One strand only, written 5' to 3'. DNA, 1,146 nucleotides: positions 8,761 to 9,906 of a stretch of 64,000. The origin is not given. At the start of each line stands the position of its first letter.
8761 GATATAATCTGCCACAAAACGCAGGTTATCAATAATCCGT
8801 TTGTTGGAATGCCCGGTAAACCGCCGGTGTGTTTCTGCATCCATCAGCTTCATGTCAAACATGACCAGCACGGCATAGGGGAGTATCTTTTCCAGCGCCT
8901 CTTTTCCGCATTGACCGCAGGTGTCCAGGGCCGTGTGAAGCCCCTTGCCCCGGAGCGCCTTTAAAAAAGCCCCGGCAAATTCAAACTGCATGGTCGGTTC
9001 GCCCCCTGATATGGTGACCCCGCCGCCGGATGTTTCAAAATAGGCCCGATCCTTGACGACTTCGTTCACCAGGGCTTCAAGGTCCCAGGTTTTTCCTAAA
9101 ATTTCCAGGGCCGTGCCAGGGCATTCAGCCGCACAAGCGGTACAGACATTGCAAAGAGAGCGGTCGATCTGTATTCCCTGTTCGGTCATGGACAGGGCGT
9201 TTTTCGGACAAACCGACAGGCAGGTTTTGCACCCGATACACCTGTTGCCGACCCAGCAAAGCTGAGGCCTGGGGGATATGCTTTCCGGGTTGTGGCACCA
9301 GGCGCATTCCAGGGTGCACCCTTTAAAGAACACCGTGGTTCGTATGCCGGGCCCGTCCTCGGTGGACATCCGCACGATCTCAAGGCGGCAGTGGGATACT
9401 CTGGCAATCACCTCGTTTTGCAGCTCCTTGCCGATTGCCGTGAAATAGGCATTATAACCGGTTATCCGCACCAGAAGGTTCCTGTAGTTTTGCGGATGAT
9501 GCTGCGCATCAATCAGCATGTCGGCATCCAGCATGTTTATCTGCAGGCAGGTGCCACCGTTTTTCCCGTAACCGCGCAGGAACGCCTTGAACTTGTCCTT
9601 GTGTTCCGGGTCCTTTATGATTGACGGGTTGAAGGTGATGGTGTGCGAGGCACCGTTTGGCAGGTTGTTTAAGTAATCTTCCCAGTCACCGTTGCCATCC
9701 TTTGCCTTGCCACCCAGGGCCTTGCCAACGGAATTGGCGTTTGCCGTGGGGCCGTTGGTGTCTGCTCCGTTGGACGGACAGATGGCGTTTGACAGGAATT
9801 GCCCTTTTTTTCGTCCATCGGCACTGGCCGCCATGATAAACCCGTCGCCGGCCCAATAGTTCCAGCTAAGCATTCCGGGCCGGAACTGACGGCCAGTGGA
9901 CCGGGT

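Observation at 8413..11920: Glycyl-radical enzyme and its radical-SAM activase are one continuous reading frame with no stop and no linker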

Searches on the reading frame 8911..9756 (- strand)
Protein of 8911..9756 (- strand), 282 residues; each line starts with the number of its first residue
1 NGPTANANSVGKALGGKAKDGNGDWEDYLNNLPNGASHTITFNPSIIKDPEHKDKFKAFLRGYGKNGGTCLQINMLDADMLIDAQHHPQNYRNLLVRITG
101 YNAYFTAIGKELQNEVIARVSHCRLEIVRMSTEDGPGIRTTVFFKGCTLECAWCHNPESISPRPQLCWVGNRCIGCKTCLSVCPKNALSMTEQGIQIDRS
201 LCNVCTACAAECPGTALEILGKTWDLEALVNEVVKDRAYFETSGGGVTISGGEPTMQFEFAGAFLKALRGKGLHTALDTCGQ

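Call 6: find_homologous_proteins(query=window:8911-9756:-)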
Query seq(282 aa) (282 aa): 7896 proteins with E <= 0.001 among 8000 candidates; the best 120 are listed.
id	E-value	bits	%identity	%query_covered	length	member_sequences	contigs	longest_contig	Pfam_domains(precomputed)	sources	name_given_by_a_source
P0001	2.5e-94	334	57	86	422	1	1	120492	PF14697.12,PF12837.13,PF13484.12,PF12838.13,PF13459.12,PF12800.13,PF04055.28,PF12797.13,PF13353.12,PF00037.33,PF25160.2,PF13237.12,PF13187.12,PF01228.27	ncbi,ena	-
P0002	2.9e-94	333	91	56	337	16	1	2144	PF14697.12,PF04055.28,PF13353.12,PF12837.13,PF00037.33,PF12838.13,PF13237.12,PF13187.12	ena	-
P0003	1.1e-86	308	83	56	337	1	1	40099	PF14697.12,PF04055.28,PF13353.12,PF12837.13,PF00037.33,PF13484.12,PF12838.13,PF13237.12,PF13187.12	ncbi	-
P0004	1.2e-83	298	82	56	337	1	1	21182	PF14697.12,PF04055.28,PF13353.12,PF12837.13,PF00037.33,PF13484.12,PF12838.13,PF13237.12,PF13187.12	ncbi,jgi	-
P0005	4.9e-82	293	80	56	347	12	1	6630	PF14697.12,PF04055.28,PF12797.13,PF13353.12,PF12837.13,PF00037.33,PF13484.12,PF12838.13,PF13237.12,PF13187.12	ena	-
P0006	3.3e-81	290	80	56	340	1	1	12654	PF14697.12,PF04055.28,PF13353.12,PF12837.13,PF00037.33,PF12838.13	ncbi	-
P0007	3.6e-81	290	81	56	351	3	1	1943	PF14697.12,PF04055.28,PF12797.13,PF13353.12,PF12837.13,PF00037.33,PF13484.12,PF12838.13,PF13237.12,PF13187.12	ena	-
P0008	1.1e-80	289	79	56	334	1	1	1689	PF14697.12,PF04055.28,PF13353.12,PF12837.13,PF00037.33,PF12838.13,PF13237.12,PF13187.12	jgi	jgi:pyruvate formate lyase activating enzyme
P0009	2.3e-80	288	78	56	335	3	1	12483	PF14697.12,PF04055.28,PF12797.13,PF13353.12,PF12837.13,PF00037.33,PF12838.13,PF13237.12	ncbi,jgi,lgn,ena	-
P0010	4.3e-80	287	78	56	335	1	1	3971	PF14697.12,PF04055.28,PF13353.12,PF12837.13,PF00037.33,PF12838.13,PF13237.12,PF13187.12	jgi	-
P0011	7.1e-80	286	76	60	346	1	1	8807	PF14697.12,PF04055.28,PF13353.12,PF12837.13,PF00037.33,PF12838.13,PF13237.12,PF13187.12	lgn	-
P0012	8.7e-80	286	79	56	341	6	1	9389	PF14697.12,PF04055.28,PF13353.12,PF12837.13,PF00037.33,PF13484.12,PF12838.13,PF13237.12,PF13187.12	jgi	-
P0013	1.0e-79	286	79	56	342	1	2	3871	PF14697.12,PF04055.28,PF13353.12,PF12837.13,PF00037.33,PF12838.13,PF13237.12,PF13187.12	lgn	-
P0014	1.7e-79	285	78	56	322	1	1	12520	PF14697.12,PF04055.28,PF12797.13,PF13353.12,PF12837.13,PF00037.33,PF13484.12,PF12838.13,PF13237.12,PF13187.12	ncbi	-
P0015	2.0e-79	285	78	56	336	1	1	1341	PF14697.12,PF04055.28,PF13353.12,PF12837.13,PF00037.33,PF12838.13,PF13237.12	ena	-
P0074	1.5e-72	262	69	57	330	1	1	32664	PF13353.12,PF01228.27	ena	-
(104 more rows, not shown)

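Call 9: find_encoding_contigs(protein=P0002, flank=10000, max_places=4)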
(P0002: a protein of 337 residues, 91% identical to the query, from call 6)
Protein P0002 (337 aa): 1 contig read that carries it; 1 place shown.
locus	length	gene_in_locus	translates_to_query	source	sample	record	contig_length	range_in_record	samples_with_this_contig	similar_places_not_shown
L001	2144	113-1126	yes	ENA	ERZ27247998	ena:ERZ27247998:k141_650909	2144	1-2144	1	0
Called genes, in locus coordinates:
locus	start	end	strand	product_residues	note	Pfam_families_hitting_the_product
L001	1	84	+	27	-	?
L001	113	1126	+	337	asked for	PF13353:Fer4_12, PF00037:Fer4 (faint), PF12837:Fer4_6 (faint), PF12838:Fer4_7, PF13187:Fer4_9 (weak), PF13237:Fer4_10 (weak), PF14697:Fer4_21 (weak), PF04055:Radical_SAM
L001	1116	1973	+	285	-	-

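Call 10: find_encoding_contigs(protein=P0003, flank=10000, max_places=3)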
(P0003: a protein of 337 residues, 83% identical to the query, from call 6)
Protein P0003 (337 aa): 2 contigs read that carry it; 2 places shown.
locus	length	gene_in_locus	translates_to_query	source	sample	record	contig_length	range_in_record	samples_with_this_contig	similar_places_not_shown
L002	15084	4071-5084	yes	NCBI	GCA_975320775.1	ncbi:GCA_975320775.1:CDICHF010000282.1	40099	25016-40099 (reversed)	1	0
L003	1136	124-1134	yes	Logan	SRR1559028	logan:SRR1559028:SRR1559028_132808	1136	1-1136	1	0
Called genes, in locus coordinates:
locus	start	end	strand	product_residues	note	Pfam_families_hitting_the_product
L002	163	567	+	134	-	-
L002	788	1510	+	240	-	PF00392:GntR, PF07840:FadR_C, PF07729:FCD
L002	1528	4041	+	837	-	PF02901:PFL-like, PF01228:Gly_radical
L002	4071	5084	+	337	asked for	PF04055:Radical_SAM, PF13353:Fer4_12, PF14697:Fer4_21 (faint), PF00037:Fer4 (weak), PF12837:Fer4_6 (weak), PF12838:Fer4_7, PF13187:Fer4_9 (weak), PF13237:Fer4_10 (weak), +1 more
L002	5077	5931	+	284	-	PF01243:PNPOx_N (weak)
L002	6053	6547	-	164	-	PF00149:Metallophos, PF12850:Metallophos_2, PF14582:Metallophos_3 (faint)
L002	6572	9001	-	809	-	PF17764:PriA_3primeBD, PF00270:DEAD, PF04851:ResIII, PF18319:Zn_ribbon_PriA, PF00271:Helicase_C (weak), PF18074:PriA_C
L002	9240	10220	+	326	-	PF00753:Lactamase_B, PF23023:Anti-Pycsar_Apyc1 (weak), PF21221:B_lactamase-like_C (faint)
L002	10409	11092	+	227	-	PF13549:ATP-grasp_5, PF08442:ATP-grasp_2 (weak), PF02786:CPSase_L_D2 (weak)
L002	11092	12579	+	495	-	PF02629:CoA_binding (weak), PF13380:CoA_binding_2, PF13607:Succ_CoA_lig, PF19045:Ligase_CoA_2 (weak)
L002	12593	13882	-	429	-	PF00285:Citrate_synt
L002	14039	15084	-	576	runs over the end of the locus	PF02463:SMC_N, PF13476:AAA_23 (faint)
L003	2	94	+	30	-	?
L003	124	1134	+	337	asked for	PF04055:Radical_SAM, PF13353:Fer4_12, PF14697:Fer4_21 (faint), PF00037:Fer4 (weak), PF12837:Fer4_6 (weak), PF12838:Fer4_7, PF13187:Fer4_9 (weak), PF13237:Fer4_10 (weak), +1 more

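Call 11: find_encoding_contigs(protein=P0004, flank=10000, max_places=3)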
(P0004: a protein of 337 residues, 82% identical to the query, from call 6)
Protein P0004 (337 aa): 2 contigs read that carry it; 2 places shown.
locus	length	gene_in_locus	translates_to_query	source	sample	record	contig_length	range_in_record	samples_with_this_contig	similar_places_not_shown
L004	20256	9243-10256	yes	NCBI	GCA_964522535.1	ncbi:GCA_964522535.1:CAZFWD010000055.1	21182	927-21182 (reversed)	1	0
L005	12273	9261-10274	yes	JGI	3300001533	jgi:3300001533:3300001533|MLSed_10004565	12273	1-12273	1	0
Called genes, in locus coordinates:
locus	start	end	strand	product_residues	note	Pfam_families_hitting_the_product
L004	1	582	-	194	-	?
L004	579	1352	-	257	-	PF11932:DUF3450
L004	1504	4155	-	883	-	PF28492:Beta_helix_4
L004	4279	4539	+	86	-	-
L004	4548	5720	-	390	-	PF01960:ArgJ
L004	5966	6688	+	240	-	PF00392:GntR, PF07840:FadR_C, PF07729:FCD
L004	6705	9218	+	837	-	PF02901:PFL-like, PF01228:Gly_radical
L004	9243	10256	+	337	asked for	PF04055:Radical_SAM, PF13353:Fer4_12, PF14697:Fer4_21 (faint), PF00037:Fer4 (faint), PF12837:Fer4_6 (faint), PF12838:Fer4_7, PF13187:Fer4_9 (weak), PF13237:Fer4_10 (weak), +1 more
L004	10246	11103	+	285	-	PF01243:PNPOx_N (faint)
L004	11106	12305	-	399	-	PF00924:MS_channel_2nd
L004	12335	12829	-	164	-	PF00149:Metallophos, PF12850:Metallophos_2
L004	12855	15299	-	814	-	PF17764:PriA_3primeBD, PF00270:DEAD, PF04851:ResIII, PF00271:Helicase_C (faint), PF18319:Zn_ribbon_PriA, PF18074:PriA_C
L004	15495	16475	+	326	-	PF00753:Lactamase_B, PF23023:Anti-Pycsar_Apyc1 (weak)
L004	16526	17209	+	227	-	PF13549:ATP-grasp_5, PF08442:ATP-grasp_2 (weak), PF02786:CPSase_L_D2 (weak)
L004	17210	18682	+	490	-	PF02629:CoA_binding (weak), PF13380:CoA_binding_2, PF13607:Succ_CoA_lig, PF19045:Ligase_CoA_2 (faint)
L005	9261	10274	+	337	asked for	PF04055:Radical_SAM, PF13353:Fer4_12, PF14697:Fer4_21 (faint), PF00037:Fer4 (faint), PF12837:Fer4_6 (faint), PF12838:Fer4_7, PF13187:Fer4_9 (weak), PF13237:Fer4_10 (weak), +1 more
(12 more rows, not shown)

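Call 23: find_encoding_contigs(protein=P0001, flank=5000, max_places=3)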
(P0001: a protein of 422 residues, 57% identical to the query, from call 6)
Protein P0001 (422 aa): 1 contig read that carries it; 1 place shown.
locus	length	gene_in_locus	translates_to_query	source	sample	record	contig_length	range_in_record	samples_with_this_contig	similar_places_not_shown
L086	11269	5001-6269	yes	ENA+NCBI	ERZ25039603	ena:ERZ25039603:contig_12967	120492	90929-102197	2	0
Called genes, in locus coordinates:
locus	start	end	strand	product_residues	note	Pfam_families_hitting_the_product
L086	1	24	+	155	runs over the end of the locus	PF02738:MoCoBD_1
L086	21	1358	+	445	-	PF02738:MoCoBD_1, PF20256:MoCoBD_2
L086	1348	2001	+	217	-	PF00111:Fer2, PF13085:Fer2_3 (weak), PF01799:Fer2_2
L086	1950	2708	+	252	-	PF00941:FAD_binding_5, PF03450:CO_deh_flav_C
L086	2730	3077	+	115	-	-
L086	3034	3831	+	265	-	PF02901:PFL-like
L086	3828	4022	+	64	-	PF02901:PFL-like (weak)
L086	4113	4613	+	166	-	PF02901:PFL-like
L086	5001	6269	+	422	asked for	PF01228:Gly_radical, PF00037:Fer4 (weak), PF13237:Fer4_10, PF14697:Fer4_21, PF12838:Fer4_7, PF13187:Fer4_9 (weak), PF00037:Fer4, PF12837:Fer4_6 (weak), +7 more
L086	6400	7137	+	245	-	-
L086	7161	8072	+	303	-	PF00291:PALP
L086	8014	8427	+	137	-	PF00291:PALP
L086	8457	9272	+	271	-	PF04951:Peptidase_M55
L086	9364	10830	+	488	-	PF00291:PALP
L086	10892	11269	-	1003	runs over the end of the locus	-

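Call 24: find_encoding_contigs(protein=P0074, flank=5000, max_places=3)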
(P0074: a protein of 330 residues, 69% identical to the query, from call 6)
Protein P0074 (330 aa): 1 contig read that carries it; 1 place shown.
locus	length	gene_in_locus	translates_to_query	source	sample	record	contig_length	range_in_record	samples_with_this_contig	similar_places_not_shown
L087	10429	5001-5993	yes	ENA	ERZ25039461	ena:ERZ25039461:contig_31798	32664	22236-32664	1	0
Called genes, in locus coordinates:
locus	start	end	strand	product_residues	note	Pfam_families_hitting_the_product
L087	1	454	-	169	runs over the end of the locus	PF01243:PNPOx_N, PF12900:Pyridox_ox_2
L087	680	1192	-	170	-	PF00128:Alpha-amylase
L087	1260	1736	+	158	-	-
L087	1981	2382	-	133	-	PF00128:Alpha-amylase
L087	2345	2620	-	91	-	-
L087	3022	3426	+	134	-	-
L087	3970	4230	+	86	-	PF02901:PFL-like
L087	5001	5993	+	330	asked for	PF01228:Gly_radical, PF13353:Fer4_12 (weak)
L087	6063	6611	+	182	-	-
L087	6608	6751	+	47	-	-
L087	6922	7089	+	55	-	-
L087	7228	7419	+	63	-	-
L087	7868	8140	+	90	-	-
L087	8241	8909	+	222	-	-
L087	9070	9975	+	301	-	-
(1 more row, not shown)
